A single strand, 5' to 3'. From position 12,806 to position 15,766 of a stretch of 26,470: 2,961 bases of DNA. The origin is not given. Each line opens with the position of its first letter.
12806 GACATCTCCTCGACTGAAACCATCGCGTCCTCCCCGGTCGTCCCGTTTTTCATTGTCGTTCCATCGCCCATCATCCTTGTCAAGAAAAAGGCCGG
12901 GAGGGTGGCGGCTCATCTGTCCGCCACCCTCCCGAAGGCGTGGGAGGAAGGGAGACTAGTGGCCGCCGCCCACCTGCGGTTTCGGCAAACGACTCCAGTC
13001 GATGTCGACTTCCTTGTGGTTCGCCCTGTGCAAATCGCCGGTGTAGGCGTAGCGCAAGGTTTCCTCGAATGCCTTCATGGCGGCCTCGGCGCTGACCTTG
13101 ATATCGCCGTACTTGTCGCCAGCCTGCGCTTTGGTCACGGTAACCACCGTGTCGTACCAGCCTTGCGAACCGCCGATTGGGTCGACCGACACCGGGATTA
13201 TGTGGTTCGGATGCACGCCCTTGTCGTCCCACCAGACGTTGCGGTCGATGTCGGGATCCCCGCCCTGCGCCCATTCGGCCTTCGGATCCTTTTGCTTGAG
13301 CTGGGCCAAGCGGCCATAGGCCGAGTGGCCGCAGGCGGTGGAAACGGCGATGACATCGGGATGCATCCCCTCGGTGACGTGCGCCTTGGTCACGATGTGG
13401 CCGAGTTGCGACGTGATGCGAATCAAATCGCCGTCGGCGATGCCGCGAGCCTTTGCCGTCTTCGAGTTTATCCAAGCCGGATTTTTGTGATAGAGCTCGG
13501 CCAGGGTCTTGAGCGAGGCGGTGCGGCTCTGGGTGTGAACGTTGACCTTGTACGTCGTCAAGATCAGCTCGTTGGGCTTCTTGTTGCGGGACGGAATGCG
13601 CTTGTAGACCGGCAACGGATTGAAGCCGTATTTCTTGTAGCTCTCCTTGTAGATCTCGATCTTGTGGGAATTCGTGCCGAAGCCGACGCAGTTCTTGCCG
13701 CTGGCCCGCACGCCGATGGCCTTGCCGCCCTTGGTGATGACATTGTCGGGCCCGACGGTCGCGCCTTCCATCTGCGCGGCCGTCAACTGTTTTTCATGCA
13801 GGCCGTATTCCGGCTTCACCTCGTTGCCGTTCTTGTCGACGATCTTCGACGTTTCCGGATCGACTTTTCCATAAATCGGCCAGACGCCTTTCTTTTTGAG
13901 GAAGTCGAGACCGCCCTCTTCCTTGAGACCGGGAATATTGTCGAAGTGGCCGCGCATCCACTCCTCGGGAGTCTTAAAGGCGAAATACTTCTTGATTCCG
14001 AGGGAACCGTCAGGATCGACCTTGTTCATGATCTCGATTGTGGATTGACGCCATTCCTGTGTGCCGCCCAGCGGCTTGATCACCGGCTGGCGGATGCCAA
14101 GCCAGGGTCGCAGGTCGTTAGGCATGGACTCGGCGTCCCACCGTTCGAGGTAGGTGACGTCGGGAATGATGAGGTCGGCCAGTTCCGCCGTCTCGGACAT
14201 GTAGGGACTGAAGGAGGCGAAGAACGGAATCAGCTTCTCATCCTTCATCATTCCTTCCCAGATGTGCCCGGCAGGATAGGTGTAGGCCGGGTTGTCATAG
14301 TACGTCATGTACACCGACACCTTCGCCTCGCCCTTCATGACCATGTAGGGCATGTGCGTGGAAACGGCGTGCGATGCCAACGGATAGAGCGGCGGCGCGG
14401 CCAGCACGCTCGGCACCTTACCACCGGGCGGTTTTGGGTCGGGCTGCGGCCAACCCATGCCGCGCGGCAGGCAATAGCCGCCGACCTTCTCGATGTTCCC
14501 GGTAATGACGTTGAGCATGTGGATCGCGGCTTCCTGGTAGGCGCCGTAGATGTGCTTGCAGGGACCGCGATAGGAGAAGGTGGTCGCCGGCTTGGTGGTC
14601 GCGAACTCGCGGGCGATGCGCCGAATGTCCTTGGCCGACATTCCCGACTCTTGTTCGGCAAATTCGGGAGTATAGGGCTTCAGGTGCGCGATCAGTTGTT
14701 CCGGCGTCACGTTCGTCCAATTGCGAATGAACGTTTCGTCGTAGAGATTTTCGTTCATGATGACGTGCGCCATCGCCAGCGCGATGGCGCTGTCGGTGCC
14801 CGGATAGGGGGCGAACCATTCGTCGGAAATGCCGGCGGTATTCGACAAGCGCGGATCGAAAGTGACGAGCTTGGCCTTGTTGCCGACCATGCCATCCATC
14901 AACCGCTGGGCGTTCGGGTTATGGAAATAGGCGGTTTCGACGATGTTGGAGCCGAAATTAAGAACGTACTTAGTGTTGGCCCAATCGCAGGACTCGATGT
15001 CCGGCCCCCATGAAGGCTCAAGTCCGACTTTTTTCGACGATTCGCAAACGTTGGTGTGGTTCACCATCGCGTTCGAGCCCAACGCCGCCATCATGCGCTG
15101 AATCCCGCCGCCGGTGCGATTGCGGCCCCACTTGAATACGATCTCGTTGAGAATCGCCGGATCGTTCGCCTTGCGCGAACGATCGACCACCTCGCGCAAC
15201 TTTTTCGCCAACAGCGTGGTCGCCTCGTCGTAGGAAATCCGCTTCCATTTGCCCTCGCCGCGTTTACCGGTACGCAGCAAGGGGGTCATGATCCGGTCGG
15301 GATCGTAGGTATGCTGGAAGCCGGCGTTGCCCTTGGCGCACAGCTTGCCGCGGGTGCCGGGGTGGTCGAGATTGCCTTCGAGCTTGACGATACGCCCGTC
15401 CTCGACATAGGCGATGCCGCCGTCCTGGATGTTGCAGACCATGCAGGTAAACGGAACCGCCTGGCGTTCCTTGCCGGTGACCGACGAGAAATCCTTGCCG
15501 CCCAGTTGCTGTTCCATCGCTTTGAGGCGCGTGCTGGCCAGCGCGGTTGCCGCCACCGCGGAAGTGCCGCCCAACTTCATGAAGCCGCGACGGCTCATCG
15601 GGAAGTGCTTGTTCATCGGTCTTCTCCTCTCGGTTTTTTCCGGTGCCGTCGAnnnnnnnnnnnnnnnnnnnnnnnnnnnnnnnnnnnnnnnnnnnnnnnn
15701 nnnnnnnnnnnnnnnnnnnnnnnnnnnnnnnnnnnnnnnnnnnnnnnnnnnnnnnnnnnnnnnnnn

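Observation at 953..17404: Apparent 17-gene sigma54 operon for an unassigned periplasmic molybdoenzyme respiratory system, with its own oxyanion sensor and an unusual accessory set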

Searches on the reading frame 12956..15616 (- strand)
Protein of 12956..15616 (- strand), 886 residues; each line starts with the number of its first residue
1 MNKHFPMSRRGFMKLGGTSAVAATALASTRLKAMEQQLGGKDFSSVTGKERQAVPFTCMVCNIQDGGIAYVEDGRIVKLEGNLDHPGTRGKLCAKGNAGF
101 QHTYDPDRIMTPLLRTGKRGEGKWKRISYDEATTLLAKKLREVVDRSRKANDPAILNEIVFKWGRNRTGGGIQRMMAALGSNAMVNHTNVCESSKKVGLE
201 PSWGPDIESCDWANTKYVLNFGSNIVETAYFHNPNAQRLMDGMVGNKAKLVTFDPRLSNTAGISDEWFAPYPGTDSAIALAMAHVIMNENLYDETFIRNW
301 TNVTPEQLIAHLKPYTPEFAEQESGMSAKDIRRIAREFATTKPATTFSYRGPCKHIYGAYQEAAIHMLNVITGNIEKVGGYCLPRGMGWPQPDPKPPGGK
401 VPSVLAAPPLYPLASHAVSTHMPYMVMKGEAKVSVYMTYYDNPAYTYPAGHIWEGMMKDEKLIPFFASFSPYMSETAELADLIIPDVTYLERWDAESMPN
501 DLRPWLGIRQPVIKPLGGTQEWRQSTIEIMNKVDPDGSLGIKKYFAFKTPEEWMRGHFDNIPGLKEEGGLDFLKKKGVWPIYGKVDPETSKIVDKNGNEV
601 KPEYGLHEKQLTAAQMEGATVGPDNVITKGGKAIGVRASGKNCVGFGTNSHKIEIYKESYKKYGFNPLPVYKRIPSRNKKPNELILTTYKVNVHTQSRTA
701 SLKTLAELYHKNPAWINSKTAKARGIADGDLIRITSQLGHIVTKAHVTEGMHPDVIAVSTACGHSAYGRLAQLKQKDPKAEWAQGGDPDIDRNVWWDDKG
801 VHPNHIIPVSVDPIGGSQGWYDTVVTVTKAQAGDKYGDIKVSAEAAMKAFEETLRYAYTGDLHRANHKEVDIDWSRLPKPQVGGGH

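Call 5: search_protein_families(library=pfam, proteins=[window:12956-15616:-], max_evalue=0.01)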
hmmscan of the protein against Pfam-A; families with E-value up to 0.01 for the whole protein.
window:12956-15616:- (886 aa): 3 families
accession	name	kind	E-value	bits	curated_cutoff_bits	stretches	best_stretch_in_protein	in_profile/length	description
PF00384.28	Molybdopterin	-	9e-26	91.2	24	1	108-494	1-318/353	Molybdopterin oxidoreductase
PF01568.27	Molydop_binding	-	4.1e-18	65.9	26.8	1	684-815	1-101/110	Molydopterin dinucleotide binding domain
PF04879.21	Molybdop_Fe4S4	-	5.9e-09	36.2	22.7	1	57-105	7-55/55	Molybdopterin oxidoreductase Fe4S4 domain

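Call 6: search_protein_families(library=ncbifam, proteins=[window:12956-15616:-], max_evalue=0.001)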
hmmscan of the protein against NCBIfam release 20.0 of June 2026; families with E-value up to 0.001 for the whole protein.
window:12956-15616:- (886 aa): 25 families
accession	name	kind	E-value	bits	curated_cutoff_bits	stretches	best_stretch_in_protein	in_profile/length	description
NF012032.0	PRK15488.1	equivalog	2.4e-109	366.4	694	3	7-382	3-362/759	thiosulfate reductase PhsA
TIGR02166.1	dmsA_ynfE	subfamily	1.8e-69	234.7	777.7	3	7-300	1-298/794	DMSO/selenate family reductase complex A subunit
TIGR01591.1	Fdh-alpha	equivalog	7.5e-58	196.1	666.25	2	58-383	3-319/672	formate dehydrogenase subunit alpha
NF041714.1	arsenate_red_ArrA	equivalog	1.5e-57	195.4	1600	3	7-302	3-297/848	arsenate respiratory reductase molybdopterin-containing subunit ArrA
TIGR03479.1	DMSO_red_II_alp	subfamily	1.6e-50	172.1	984.75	2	86-302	98-308/913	molybdopterin-dependent oxidoreductase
NF041783.2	mnquin_red_QrcB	equivalog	1.7e-48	165.3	440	2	50-544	49-512/695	menaquinone reductase molybdopterin-binding-like subunit QrcB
NF011566.1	PRK14990.1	exception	1.3e-44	152.5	1600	2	8-382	15-418/814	dimethylsulfoxide reductase subunit A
NF041885.1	selenate_YnfE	exception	5e-44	150.3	1675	2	8-381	4-404/805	selenate/tellurate reductase subunit YnfE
NF041884.1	selenate_YnfF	exception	4.3e-42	144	1650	2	8-382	2-398/798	selenate/tellurate reductase subunit YnfF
NF047855.1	AssmNtatRedNasC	equivalog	4e-40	137.8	1100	3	53-381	24-343/708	assimilatory nitrate reductase catalytic subunit NasC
TIGR01553.1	formate-DH-alph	equivalog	1.4e-36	125.7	814.2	2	7-303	2-306/1009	formate dehydrogenase-N subunit alpha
TIGR00509.1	bisC_fam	subfamily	3e-32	111.8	1017.55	2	115-380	51-342/772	molybdopterin guanine dinucleotide-containing S/N-oxide reductase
NF011567.1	PRK14991.1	equivalog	6.6e-31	106.9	1750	3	88-299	136-372/1022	tetrathionate reductase subunit TtrA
NF041513.1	formate_DH_Act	exception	1.7e-26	92.4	1400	1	49-304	38-298/1067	formate dehydrogenase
NF010055.0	PRK13532.1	equivalog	6.3e-23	80.9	904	1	7-304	3-294/830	nitrate reductase catalytic subunit NapA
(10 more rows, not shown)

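Call 7: search_solved_structures(query=window:12956-15616:-, max_evalue=0.00001)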
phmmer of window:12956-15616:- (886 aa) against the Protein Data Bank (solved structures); distinct sequences matched with E-value up to 0.00001: 51.
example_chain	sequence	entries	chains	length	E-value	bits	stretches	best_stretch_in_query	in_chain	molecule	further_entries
2vpw_A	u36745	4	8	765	5e-64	220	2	9-397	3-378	THIOSULFATE REDUCTASE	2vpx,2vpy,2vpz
6cz7_A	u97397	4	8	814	1.5e-46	162.1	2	56-381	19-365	ArrA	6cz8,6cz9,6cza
4ydd_A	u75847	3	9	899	2e-34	122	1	66-303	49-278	DMSO reductase family type II enzyme, molybdopterin subunit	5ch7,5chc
5e7o_A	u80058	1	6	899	2.2e-34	121.9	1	66-303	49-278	DMSO reductase family type II enzyme, molybdopterin subunit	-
7qv7_S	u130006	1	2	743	2.7e-32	115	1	49-389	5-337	Hydrogen dependent carbon dioxide reductase subunit FdhF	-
2e7z_A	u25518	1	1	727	7.2e-31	110.3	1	58-345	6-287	Acetylene hydratase Ahy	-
9t1s_L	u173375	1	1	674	3.4e-29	104.7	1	57-523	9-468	formate dehydrogenase (coenzyme F420)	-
9wxb_B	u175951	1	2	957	5.3e-29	104.1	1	46-380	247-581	Formate dehydrogenase alpha subunit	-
1aa6_A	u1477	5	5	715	7.3e-29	103.6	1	69-378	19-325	FORMATE DEHYDROGENASE H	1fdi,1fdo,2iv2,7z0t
9vap_A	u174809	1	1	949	1.6e-28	102.5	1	7-380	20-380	Formate dehydrogenase molybdopterin-binding subunit FdhA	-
6tg9_A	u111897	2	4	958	1.8e-27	99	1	48-380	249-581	Formate dehydrogenase subunit alpha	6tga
7bkb_D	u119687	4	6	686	8.3e-27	96.8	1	53-380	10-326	Formate dehydrogenase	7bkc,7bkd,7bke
1kqf_A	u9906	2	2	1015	8.7e-25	90.1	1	7-304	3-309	FORMATE DEHYDROGENASE, NITRATE-INDUCIBLE, MAJOR SUBUNIT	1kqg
8rqz_C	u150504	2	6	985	3.5e-24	88.2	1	53-384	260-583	Probable oxidoreductase YjgC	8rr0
9gzq_A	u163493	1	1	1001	3.7e-24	88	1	53-384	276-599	Probable oxidoreductase YjgC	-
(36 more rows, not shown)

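Call 10: find_homologous_proteins(query=window:12956-15616:-, max_evalue=1e-20)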
Query window:12956-15616:- (886 aa): 2099 proteins with E <= 1e-20 among 8000 candidates; the best 120 are listed.
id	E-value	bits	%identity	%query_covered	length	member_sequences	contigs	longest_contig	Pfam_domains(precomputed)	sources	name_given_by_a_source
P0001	0.0e+0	2097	100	100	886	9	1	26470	PF00384.28,PF01568.28,PF04879.22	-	-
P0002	0.0e+0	1763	82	100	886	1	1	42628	PF00384.28,PF01568.28,PF04879.22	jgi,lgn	jgi:anaerobic selenocysteine-containing dehydrogenase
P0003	0.0e+0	1712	80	100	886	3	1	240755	PF00384.28,PF01568.28,PF04879.22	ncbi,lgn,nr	ncbi:MAG: molybdopterin-dependent oxidoreductase [Rhodospirillales bacterium]|nr:molybdopterin-depen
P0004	0.0e+0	1706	79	100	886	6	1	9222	PF00384.28,PF01568.28,PF04879.22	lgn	-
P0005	0.0e+0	1665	78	100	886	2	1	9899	PF00384.28,PF01568.28,PF04879.22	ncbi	-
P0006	0.0e+0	1663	78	99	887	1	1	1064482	PF00384.28,PF01568.28,PF04879.22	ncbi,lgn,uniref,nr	ncbi:molybdopterin-dependent oxidoreductase [Inmirania thermothiophila]|uniref:Anaerobic selenocyste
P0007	0.0e+0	1659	77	100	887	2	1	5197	PF00384.28,PF01568.28,PF04879.22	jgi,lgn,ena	-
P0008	0.0e+0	1657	77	100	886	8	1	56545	PF00384.28,PF01568.28,PF04879.22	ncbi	-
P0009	0.0e+0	1651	77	100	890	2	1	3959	PF00384.28,PF01568.28,PF04879.22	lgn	-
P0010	0.0e+0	1645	77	99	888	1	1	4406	PF00384.28,PF01568.28,PF04879.22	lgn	-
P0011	0.0e+0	1642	77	99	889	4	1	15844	PF00384.28,PF01568.28,PF04879.22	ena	-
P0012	0.0e+0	1639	76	100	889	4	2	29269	PF00384.28,PF01568.28,PF04879.22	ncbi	-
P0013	0.0e+0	1639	76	100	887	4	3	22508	PF00384.28,PF01568.28,PF04879.22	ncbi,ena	-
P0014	0.0e+0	1637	77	100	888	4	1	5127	PF00384.28,PF01568.28,PF04879.22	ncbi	ncbi:MAG: molybdopterin-dependent oxidoreductase [Nitrospiraceae bacterium]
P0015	0.0e+0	1633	76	100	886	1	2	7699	PF10518.15,PF00384.28,PF01568.28,PF04879.22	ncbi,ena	-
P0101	0.0e+0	1186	59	98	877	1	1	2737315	PF00384.28,PF01568.28,PF04879.22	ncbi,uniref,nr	ncbi:molybdopterin-dependent oxidoreductase [Sulfuricystis thermophila]|uniref:molybdopterin-depende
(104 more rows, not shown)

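Call 11: find_encoding_contigs(protein=P0006, flank=10000, max_places=2)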
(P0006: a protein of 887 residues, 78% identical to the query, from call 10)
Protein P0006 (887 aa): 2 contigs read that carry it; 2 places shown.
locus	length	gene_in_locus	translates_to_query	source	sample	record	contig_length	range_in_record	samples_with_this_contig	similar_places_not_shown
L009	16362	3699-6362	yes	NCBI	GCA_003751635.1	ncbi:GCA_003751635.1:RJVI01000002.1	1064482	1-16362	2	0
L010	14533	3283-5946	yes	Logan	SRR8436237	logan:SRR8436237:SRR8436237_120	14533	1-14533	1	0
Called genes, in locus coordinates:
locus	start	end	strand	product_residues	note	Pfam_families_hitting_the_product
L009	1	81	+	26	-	?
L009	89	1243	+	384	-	PF02515:CoA_transf_3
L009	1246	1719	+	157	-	PF01951:Archease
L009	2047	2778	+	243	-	PF12838:Fer4_7 (faint), PF12797:Fer4_2 (faint), PF13237:Fer4_10 (faint), PF13247:Fer4_11, PF13187:Fer4_9 (weak), PF00037:Fer4 (weak)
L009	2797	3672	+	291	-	PF03916:NrfD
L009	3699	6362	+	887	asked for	PF04879:Molybdop_Fe4S4, PF00384:Molybdopterin, PF01568:Molydop_binding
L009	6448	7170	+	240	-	PF02613:Nitrate_red_del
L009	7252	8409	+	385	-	PF13439:Glyco_transf_4 (weak), PF13692:Glyco_trans_1_4 (weak)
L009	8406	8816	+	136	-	PF02142:MGS (faint)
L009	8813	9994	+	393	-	PF14697:Fer4_21 (weak), PF12838:Fer4_7, PF13187:Fer4_9 (weak), PF25160:LdpA_Fe-S-bd (weak), PF00037:Fer4, PF12797:Fer4_2 (weak), PF12837:Fer4_6 (weak), PF12838:Fer4_7, +5 more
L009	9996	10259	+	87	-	-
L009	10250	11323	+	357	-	PF01883:FeS_assembly_P (weak), PF10609:ParA, PF13614:AAA_31, PF01656:CbiA, PF09140:MipZ (weak)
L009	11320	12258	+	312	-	PF00142:Fer4_NifH (weak), PF01656:CbiA, PF02374:ArsA_ATPase (weak), PF09140:MipZ, PF10609:ParA, PF13614:AAA_31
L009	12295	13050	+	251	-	-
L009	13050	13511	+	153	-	PF00581:Rhodanese (weak)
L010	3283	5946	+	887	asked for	PF04879:Molybdop_Fe4S4, PF00384:Molybdopterin, PF01568:Molydop_binding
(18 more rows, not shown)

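Call 12: find_encoding_contigs(protein=P0101, flank=10000, max_places=2)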
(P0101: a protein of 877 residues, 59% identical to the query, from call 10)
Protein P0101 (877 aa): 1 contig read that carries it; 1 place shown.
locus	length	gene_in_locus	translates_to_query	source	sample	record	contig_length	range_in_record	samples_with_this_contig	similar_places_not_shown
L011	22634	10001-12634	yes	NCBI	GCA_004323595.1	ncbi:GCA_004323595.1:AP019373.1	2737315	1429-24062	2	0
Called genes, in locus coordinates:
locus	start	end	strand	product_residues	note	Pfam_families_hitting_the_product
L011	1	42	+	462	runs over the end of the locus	PF11638:DnaA_N, PF00308:Bac_DnaA, PF01637:ATPase_2 (weak), PF01695:IstB_IS21, PF00004:AAA (weak), PF08299:Bac_DnaA_C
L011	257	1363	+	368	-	PF00712:DNA_pol3_beta, PF02767:DNA_pol3_beta_2, PF02768:DNA_pol3_beta_3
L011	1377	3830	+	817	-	PF02518:HATPase_c, PF00204:DNA_gyraseB, PF01751:Toprim, PF21249:GyrB_hook, PF18053:GyrB_insert, PF00986:DNA_gyraseB_C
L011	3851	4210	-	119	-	PF00034:Cytochrom_C, PF13442:Cytochrome_CBB3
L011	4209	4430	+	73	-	-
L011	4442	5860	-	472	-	PF00072:Response_reg, PF00158:Sigma54_activat, PF14532:Sigma54_activ_2, PF07728:AAA_5 (weak), PF25601:AAA_lid_14, PF02954:HTH_8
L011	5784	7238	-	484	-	PF00672:HAMP (weak), PF00512:HisKA, PF02518:HATPase_c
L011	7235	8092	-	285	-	PF12974:Phosphonate-bd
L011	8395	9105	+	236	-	PF12838:Fer4_7 (faint), PF12797:Fer4_2 (weak), PF12837:Fer4_6 (faint), PF13237:Fer4_10 (faint), PF13187:Fer4_9 (weak), PF13247:Fer4_11, PF00037:Fer4 (weak), PF12797:Fer4_2 (weak)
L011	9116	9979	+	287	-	PF03916:NrfD, PF14589:NrfD_2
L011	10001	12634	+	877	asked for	PF04879:Molybdop_Fe4S4, PF00384:Molybdopterin, PF01568:Molydop_binding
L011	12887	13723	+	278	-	PF02613:Nitrate_red_del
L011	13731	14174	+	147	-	-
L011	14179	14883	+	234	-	-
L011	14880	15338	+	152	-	-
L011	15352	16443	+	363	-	PF12797:Fer4_2 (faint), PF12837:Fer4_6 (faint), PF00037:Fer4 (faint), PF12838:Fer4_7, PF12838:Fer4_7, PF13187:Fer4_9 (weak), PF13237:Fer4_10 (weak), PF14697:Fer4_21, +2 more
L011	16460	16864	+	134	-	-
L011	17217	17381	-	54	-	-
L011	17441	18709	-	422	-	PF07992:Pyr_redox_2, PF21706:FCSD_central, PF09242:FCSD-flav_bind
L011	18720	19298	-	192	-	PF00034:Cytochrom_C (weak), PF13442:Cytochrome_CBB3 (faint)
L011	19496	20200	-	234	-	PF02613:Nitrate_red_del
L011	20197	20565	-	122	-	-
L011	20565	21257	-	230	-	PF12838:Fer4_7 (faint), PF13247:Fer4_11, PF14697:Fer4_21, PF00037:Fer4 (weak), PF12797:Fer4_2 (weak), PF12837:Fer4_6, PF13237:Fer4_10 (weak), PF13187:Fer4_9 (weak), +2 more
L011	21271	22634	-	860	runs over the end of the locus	PF04879:Molybdop_Fe4S4 (weak), PF00384:Molybdopterin, PF01568:Molydop_binding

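Call 16: find_related_loci(query=window:12956-15616:-, collection=genome_contigs, flank=10000)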
Query window:12956-15616:- (886 aa) in genome_contigs; peptide patterns used: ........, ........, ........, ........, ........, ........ (x = any residue, [..] = any of these).
108 stretches matched a pattern; 99 encode a relative of the query (tblastn E <= 1e-3); the best 80 are kept; 80 distinct loci.
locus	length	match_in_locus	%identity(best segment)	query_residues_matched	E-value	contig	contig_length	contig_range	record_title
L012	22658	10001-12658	80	1-886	0e+0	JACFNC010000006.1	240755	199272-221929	MAG: Rhodospirillales bacterium isolate BROCD014 NODE_44_length_240755_cov_28.129057, whole genome shotgun sequence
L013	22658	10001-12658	79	1-886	0e+0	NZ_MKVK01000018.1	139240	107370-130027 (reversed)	MAG: Magnetospirillum sp. 64-120 scnpilot_p_inoc_scaffold_231, whole genome shotgun sequence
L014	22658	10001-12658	78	1-886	0e+0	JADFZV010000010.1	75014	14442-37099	MAG: Alphaproteobacteria bacterium isolate nKLKbin1 nKLK_bin1_NODE_10_length_75014_cov_3.680946, whole genome shotgun se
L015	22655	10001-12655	77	1-886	0e+0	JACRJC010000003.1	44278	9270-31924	MAG: Rhodospirillales bacterium isolate NC_groundwater_1819_Pr3_B-0.1um_61_64 SR-2_scaffold_141_373468, whole genome sho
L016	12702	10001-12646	76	1-880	0e+0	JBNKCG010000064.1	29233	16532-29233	MAG: Gammaproteobacteria bacterium isolate F1F2.bin.30.orig k141_1979213, whole genome shotgun sequence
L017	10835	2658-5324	76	1-886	0e+0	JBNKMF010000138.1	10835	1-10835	MAG: Gammaproteobacteria bacterium isolate H1.bin.24.strict NODE_138_length_10835_cov_50.320970, whole genome shotgun se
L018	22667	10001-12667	76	1-886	0e+0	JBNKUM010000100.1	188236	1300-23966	MAG: Gammaproteobacteria bacterium isolate A1A2.bin.44.orig k141_388566, whole genome shotgun sequence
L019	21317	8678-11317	75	7-886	0e+0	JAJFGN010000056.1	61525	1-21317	MAG: Kiloniellaceae bacterium isolate OFTM28 OFTM28_55, whole genome shotgun sequence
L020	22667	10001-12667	76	1-886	0e+0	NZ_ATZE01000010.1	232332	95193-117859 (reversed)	Sedimenticola selenatireducens DSM 17993 A3GODRAFT_scaffold_8.9_C, whole genome shotgun sequence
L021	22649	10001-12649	76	7-886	0e+0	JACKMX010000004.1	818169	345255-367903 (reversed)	MAG: Chromatiaceae bacterium isolate HK-STAS-PROT-129 HK-STAS-PROT-129_4, whole genome shotgun sequence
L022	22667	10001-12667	76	1-886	0e+0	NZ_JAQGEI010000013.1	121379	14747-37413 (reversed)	Sedimenticola hydrogenitrophicus strain SN1189 13, whole genome shotgun sequence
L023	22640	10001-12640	76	7-884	0e+0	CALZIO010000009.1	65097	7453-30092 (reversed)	MAG: uncultured Chromatiaceae bacterium isolate FCS_M_Gamma_047.1 genome assembly, contig: NODE_16_length_65097_cov_13.2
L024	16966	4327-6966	76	7-886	0e+0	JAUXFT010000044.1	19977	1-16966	MAG: Aestuariirhabdus sp. isolate CSMAG_2910 CSMAG_2910_k117_2566973_length_19977_cov_20.0000, whole genome shotgun sequ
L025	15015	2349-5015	75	1-886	0e+0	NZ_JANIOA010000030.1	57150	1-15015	Sedimenticola hydrogenitrophicus strain SB48 30, whole genome shotgun sequence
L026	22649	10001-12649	75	7-886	0e+0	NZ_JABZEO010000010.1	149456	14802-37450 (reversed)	Allochromatium humboldtianum strain DSM 21881 assembly_contig_10, whole genome shotgun sequence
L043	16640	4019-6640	59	7-886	0e+0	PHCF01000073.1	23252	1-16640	MAG: Betaproteobacteria bacterium HGW-Betaproteobacteria-6 bjp_ig2103_scaffold_1859, whole genome shotgun sequence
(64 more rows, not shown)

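Call 37: search_dna_similar(query=window:12956-15616:-, collection=plasmids, mode=protein, max_rows=25, max_evalue=1e-30)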
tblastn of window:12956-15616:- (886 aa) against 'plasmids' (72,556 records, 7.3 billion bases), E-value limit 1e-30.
Records with a match: 152; places in all: 156; records where one place covers at least 80% of the query: 6.
Best place of each record, by identity: <60% 152.
By first word of the organism name: Escherichia 97; Agrobacterium 8; Salmonella 7; Rahnella 6; Streptomyces 4; Natrinema 3; Proteus 2; Ralstonia 2; Caballeronia 2; Azoarcus 1; and 20 more.
By predicted mobility (MOB-suite, as given by PLSDB): non-mobilizable 72; mobilizable 65; conjugative 15.
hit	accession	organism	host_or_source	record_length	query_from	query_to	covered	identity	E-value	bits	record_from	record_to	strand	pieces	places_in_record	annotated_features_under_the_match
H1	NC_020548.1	Azoarcus sp. KH32C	-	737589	5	870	98%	58.3%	0e+0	1019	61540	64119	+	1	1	molybdopterin-dependent oxidoreductase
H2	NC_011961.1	Thermomicrobium roseum DSM 5159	-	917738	54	854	90%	32.3%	1e-112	387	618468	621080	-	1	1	molybdopterin-dependent oxidoreductase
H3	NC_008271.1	Rhodococcus jostii RHA1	-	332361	50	850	90%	30.4%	1e-107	373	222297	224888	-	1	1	molybdopterin-dependent oxidoreductase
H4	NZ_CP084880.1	Natrinema halophilum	pure culture,salt mine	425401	44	852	91%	30.0%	2e-106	369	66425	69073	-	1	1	molybdopterin-dependent oxidoreductase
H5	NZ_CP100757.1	Natrinema gelatinilyticum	marine sediment,sediment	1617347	54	757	79%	29.7%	2e-91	325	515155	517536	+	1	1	record has no annotation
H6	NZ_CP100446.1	Natrinema caseinilyticum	marine sediment,sediment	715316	54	764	80%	28.4%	5e-83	300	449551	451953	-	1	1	molybdopterin-dependent oxidoreductase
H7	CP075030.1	Salmonella enterica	-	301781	55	756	79%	27.7%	1e-49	224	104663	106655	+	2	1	none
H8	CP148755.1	Salmonella enterica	Pig,single cell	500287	55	756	79%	27.5%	1e-47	217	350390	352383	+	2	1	none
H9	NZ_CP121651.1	Bradyrhizobium sp. CB82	Stylosanthes guianensis,cell culture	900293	51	748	79%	25.5%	1e-39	167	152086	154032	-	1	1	none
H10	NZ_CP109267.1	Streptomyces sp. NBC_01643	-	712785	56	768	80%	24.0%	2e-36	157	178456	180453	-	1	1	molybdopterin-dependent oxidoreductase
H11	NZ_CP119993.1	Halomarina sp. PSR21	cell culture,saline soil from Tarim ...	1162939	44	545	57%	33.7%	8e-81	293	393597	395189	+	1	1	record has no annotation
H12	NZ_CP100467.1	Halomicrococcus gelatinilyticus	cell culture,sediment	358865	44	545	57%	33.6%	4e-81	295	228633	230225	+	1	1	molybdopterin-dependent oxidoreductase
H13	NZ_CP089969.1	Cereibacter azotoformans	Owen's River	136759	58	579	59%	30.2%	4e-50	200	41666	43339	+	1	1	molybdopterin-dependent oxidoreductase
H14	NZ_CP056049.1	Agrobacterium vitis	Vitis vinifera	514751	44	577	60%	28.7%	2e-41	173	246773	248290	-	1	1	molybdopterin-dependent oxidoreductase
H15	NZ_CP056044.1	Agrobacterium vitis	Vitis vinifera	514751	44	577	60%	28.7%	2e-41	173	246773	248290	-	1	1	molybdopterin-dependent oxidoreductase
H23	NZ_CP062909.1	Escherichia coli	Sus scrofa domesticus,feces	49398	45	529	55%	29.4%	6e-48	193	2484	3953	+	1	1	phsA: thiosulfate reductase PhsA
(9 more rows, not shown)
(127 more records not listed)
